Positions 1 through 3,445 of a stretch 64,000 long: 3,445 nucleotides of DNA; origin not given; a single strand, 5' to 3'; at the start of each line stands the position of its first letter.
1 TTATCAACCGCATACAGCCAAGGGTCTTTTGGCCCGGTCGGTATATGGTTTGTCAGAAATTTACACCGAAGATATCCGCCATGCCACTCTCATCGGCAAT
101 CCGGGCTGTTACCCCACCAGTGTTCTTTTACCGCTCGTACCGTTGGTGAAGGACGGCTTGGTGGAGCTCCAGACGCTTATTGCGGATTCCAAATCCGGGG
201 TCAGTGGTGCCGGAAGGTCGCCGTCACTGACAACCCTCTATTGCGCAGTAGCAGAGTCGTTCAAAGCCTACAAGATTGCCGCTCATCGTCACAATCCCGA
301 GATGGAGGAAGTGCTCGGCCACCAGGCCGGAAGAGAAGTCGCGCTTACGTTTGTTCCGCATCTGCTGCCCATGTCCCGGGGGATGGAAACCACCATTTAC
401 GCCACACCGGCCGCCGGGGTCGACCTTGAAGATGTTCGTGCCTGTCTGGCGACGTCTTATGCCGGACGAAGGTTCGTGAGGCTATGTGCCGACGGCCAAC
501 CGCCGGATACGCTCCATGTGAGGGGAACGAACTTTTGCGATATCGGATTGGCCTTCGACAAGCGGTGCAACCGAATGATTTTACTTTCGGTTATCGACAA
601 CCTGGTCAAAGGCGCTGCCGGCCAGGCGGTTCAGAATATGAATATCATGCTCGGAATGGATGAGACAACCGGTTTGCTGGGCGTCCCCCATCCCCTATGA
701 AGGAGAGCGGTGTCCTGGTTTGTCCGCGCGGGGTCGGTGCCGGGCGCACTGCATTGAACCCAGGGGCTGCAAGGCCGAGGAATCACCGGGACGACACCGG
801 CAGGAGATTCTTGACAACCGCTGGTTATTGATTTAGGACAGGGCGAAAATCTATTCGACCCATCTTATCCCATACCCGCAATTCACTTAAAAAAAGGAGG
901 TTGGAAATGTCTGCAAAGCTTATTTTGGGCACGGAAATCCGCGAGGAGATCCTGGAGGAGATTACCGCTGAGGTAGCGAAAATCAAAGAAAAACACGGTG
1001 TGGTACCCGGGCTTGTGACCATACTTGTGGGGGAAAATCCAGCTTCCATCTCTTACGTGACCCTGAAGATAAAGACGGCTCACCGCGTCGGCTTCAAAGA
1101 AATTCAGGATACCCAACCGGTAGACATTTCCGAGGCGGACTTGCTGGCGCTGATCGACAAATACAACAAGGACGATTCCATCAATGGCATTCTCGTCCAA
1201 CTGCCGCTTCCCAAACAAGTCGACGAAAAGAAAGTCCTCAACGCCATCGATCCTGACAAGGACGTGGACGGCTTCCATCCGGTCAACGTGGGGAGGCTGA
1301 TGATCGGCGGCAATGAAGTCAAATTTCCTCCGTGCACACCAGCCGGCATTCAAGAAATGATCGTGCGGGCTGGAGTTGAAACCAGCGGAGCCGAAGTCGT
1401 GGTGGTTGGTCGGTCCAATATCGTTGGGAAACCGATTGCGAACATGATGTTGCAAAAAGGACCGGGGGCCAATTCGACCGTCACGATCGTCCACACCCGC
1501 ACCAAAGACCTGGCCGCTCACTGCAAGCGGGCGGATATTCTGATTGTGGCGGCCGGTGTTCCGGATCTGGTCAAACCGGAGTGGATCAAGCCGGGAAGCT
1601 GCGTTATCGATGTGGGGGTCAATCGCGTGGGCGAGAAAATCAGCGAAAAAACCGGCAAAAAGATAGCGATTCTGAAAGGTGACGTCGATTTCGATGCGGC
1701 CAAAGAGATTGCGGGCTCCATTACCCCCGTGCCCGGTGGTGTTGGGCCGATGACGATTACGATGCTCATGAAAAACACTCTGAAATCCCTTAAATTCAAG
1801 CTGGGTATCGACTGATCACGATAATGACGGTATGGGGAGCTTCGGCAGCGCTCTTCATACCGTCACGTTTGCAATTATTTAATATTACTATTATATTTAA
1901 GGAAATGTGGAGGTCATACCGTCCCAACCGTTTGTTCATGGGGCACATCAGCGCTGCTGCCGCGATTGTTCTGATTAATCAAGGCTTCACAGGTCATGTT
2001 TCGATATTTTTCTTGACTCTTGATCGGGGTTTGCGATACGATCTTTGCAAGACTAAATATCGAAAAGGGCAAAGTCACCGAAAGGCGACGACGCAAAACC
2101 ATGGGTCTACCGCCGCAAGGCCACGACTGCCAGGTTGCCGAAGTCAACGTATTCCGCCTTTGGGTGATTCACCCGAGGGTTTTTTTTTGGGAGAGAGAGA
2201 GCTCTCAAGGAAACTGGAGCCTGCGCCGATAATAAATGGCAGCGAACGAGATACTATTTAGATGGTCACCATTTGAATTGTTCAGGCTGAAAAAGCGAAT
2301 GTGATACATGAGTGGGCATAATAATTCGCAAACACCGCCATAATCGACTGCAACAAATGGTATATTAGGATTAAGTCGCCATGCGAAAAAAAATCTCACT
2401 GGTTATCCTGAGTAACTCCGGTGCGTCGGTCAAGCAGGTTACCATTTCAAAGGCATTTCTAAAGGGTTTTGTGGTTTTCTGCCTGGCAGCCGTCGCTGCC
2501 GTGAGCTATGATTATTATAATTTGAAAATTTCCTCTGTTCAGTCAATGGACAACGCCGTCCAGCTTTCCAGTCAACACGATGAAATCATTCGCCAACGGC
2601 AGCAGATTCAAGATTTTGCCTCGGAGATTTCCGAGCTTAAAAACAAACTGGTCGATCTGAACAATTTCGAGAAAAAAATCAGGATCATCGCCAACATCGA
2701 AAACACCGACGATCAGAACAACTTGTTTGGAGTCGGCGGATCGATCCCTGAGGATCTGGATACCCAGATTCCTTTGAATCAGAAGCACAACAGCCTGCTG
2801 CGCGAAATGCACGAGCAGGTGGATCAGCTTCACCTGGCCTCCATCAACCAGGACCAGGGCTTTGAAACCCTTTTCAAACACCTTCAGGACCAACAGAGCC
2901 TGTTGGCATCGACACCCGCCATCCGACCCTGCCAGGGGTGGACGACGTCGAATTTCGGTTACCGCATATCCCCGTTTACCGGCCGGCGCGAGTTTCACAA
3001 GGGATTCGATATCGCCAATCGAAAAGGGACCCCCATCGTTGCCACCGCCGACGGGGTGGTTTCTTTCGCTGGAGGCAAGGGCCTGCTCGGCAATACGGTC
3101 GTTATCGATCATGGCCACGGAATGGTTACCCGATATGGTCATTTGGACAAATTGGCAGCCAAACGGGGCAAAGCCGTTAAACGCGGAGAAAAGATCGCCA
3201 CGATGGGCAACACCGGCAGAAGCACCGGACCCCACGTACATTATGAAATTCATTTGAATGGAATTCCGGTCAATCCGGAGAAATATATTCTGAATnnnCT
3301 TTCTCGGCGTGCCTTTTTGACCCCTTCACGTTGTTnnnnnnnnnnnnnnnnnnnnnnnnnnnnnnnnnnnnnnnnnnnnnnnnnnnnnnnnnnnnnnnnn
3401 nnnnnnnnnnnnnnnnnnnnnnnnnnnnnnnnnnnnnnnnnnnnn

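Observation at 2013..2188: c-di-GMP-I (GEMM-I)-like riboswitch with an intrinsic terminator in the 565-bp folD / M23-peptidase spacer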

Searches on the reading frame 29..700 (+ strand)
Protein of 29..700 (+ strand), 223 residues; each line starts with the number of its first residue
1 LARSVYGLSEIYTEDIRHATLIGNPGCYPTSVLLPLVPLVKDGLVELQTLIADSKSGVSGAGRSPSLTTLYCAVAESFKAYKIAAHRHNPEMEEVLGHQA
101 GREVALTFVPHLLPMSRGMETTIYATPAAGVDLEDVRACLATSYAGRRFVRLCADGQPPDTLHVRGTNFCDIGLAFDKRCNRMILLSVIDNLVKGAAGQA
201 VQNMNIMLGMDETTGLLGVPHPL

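Call 8: search_protein_families(library=pfam, proteins=[window:29-700:+])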
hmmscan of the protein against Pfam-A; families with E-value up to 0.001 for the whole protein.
window:29-700:+ (223 aa): 2 families
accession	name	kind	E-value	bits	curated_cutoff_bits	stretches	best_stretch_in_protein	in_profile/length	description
PF22698.1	Semialdhyde_dhC_1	-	3.6e-58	196.5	27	1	27-191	1-165/165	Semialdehyde dehydrogenase, dimerisation domain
PF02774.23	Semialdhyde_dhC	-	1.3e-21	78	26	1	36-194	1-184/184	Semialdehyde dehydrogenase, dimerisation domain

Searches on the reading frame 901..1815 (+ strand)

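Call 8: search_protein_families(library=pfam, proteins=[window:901-1815:+])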
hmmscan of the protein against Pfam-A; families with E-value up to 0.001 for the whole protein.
window:901-1815:+ (304 aa): 2 families
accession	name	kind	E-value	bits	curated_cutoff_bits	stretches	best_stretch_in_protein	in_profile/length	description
PF02882.25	THF_DHG_CYH_C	-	2.7e-63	212.5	27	1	126-298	1-157/160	Tetrahydrofolate dehydrogenase/cyclohydrolase, NAD(P)-binding domain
PF00763.28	THF_DHG_CYH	-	4.4e-38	130.5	32.8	1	8-123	1-115/115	Tetrahydrofolate dehydrogenase/cyclohydrolase, catalytic domain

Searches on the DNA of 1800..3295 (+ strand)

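Call 4: search_rna_families(source=window, start=1800, end=2500, threshold=evalue, max_evalue=1, show_alignments=4)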
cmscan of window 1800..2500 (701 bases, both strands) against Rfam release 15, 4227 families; matches with E-value up to 1: 1.
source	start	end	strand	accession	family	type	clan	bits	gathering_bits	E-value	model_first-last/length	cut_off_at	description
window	2058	2142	+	RF01051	c-di-GMP-I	Cis-reg; riboswitch;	CL00126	79.2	35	7.1e-16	1-87/87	no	c-di-GMP-I riboswitch aptamer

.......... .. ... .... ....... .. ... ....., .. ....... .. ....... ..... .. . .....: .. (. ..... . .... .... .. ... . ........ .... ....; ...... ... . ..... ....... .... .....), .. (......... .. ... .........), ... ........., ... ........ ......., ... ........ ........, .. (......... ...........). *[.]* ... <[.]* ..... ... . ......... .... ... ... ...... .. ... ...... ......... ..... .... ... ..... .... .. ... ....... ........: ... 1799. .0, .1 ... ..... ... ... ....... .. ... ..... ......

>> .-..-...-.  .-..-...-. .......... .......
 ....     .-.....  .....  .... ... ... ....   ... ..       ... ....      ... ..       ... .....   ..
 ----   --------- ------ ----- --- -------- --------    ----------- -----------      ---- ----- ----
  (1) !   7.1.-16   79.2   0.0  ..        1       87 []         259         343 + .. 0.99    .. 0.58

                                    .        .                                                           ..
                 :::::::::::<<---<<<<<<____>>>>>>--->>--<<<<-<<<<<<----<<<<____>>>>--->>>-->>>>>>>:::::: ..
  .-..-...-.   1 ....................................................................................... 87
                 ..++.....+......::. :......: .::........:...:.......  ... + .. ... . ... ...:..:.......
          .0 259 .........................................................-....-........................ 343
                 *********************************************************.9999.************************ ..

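Call 10: search_rna_families(sources=[L001, L002, L003, L004, L005, L006, L007, L008, L009, L010, L011, L012, L013, L014, L015, L016, L017, L018, L019, L020], threshold=gathering)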
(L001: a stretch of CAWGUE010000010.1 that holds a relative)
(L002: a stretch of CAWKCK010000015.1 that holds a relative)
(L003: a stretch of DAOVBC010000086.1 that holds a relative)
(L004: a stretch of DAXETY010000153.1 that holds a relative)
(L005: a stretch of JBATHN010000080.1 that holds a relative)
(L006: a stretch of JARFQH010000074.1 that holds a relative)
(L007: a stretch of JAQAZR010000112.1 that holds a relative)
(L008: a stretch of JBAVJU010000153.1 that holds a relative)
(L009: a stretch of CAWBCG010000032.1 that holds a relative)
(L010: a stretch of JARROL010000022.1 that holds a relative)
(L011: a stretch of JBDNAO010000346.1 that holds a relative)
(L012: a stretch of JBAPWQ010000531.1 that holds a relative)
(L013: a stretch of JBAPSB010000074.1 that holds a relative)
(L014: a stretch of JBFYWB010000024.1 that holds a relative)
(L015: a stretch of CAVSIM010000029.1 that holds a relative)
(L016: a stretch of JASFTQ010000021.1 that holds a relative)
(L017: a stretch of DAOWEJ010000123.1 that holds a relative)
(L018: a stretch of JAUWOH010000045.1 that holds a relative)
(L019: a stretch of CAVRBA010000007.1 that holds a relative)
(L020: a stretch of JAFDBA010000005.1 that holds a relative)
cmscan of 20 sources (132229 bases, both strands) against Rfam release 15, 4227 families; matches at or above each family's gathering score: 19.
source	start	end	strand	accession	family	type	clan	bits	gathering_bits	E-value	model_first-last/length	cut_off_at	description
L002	2684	2768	+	RF01051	c-di-GMP-I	Cis-reg; riboswitch;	CL00126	82.3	35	2.3e-14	1-87/87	no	c-di-GMP-I riboswitch aptamer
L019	2684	2768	+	RF01051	c-di-GMP-I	Cis-reg; riboswitch;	CL00126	82.3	35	2.4e-14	1-87/87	no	c-di-GMP-I riboswitch aptamer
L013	2701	2785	+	RF01051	c-di-GMP-I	Cis-reg; riboswitch;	CL00126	82.1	35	2.5e-14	1-87/87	no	c-di-GMP-I riboswitch aptamer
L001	2682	2766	+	RF01051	c-di-GMP-I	Cis-reg; riboswitch;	CL00126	81.2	35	4.3e-14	1-87/87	no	c-di-GMP-I riboswitch aptamer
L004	2711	2795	+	RF01051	c-di-GMP-I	Cis-reg; riboswitch;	CL00126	79.8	35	9.6e-14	1-87/87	no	c-di-GMP-I riboswitch aptamer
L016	2637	2721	+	RF01051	c-di-GMP-I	Cis-reg; riboswitch;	CL00126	79.4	35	1.2e-13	1-87/87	no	c-di-GMP-I riboswitch aptamer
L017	2607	2691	+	RF01051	c-di-GMP-I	Cis-reg; riboswitch;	CL00126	78.5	35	1.9e-13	1-87/87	no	c-di-GMP-I riboswitch aptamer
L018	2363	2447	+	RF01051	c-di-GMP-I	Cis-reg; riboswitch;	CL00126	78.4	35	2e-13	1-87/87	no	c-di-GMP-I riboswitch aptamer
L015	2599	2683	+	RF01051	c-di-GMP-I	Cis-reg; riboswitch;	CL00126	77.1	35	4.2e-13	1-87/87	no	c-di-GMP-I riboswitch aptamer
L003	1086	1170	+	RF01051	c-di-GMP-I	Cis-reg; riboswitch;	CL00126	76.9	35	4.8e-13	1-87/87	no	c-di-GMP-I riboswitch aptamer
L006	1421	1505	+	RF01051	c-di-GMP-I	Cis-reg; riboswitch;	CL00126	76.9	35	4.8e-13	1-87/87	no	c-di-GMP-I riboswitch aptamer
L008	2696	2780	+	RF01051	c-di-GMP-I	Cis-reg; riboswitch;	CL00126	76.9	35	4.8e-13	1-87/87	no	c-di-GMP-I riboswitch aptamer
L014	2814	2898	+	RF01051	c-di-GMP-I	Cis-reg; riboswitch;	CL00126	76.7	35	5.5e-13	1-87/87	no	c-di-GMP-I riboswitch aptamer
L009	2697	2781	+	RF01051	c-di-GMP-I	Cis-reg; riboswitch;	CL00126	76.6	35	5.7e-13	1-87/87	no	c-di-GMP-I riboswitch aptamer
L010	2698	2782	+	RF01051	c-di-GMP-I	Cis-reg; riboswitch;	CL00126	76.6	35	5.7e-13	1-87/87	no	c-di-GMP-I riboswitch aptamer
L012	2756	2840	+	RF01051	c-di-GMP-I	Cis-reg; riboswitch;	CL00126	75.6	35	1e-12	1-87/87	no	c-di-GMP-I riboswitch aptamer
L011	2697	2781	+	RF01051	c-di-GMP-I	Cis-reg; riboswitch;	CL00126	75.4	35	1.1e-12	1-87/87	no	c-di-GMP-I riboswitch aptamer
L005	2661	2745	+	RF01051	c-di-GMP-I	Cis-reg; riboswitch;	CL00126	74.2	35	2.2e-12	1-87/87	no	c-di-GMP-I riboswitch aptamer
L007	2696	2780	+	RF01051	c-di-GMP-I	Cis-reg; riboswitch;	CL00126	72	35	7.7e-12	1-87/87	no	c-di-GMP-I riboswitch aptamer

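Call 11: search_rna_families(sources=[L021, L022, L023, L024, L025, L026, L027, L028, L029, L030, L031, L032, L033, L034, L035, L036, L037, L038, L039, L040], threshold=gathering)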
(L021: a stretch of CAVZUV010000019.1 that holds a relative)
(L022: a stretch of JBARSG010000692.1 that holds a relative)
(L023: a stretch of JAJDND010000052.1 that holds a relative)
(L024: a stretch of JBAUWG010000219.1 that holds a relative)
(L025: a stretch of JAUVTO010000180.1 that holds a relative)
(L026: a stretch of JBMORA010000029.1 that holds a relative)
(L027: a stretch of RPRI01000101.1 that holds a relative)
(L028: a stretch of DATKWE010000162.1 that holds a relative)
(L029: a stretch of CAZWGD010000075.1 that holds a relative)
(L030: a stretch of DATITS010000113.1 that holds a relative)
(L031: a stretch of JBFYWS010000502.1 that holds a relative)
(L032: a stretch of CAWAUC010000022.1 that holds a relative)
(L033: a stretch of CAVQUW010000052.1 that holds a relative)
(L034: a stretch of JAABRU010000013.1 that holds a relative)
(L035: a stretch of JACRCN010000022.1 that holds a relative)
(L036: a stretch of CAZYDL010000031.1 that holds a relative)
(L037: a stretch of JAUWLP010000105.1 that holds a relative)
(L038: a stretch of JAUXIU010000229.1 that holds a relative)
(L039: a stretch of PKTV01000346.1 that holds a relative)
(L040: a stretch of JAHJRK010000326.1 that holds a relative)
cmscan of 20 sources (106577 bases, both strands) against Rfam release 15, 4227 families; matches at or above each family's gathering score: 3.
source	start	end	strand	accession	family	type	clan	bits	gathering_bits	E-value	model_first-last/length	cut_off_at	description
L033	2783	2868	+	RF01051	c-di-GMP-I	Cis-reg; riboswitch;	CL00126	70.3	35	1.6e-11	1-87/87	no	c-di-GMP-I riboswitch aptamer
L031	2835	2922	+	RF01051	c-di-GMP-I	Cis-reg; riboswitch;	CL00126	68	35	5.9e-11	1-87/87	no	c-di-GMP-I riboswitch aptamer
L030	1263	1353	+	RF01051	c-di-GMP-I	Cis-reg; riboswitch;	CL00126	64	35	5.5e-10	1-87/87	no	c-di-GMP-I riboswitch aptamer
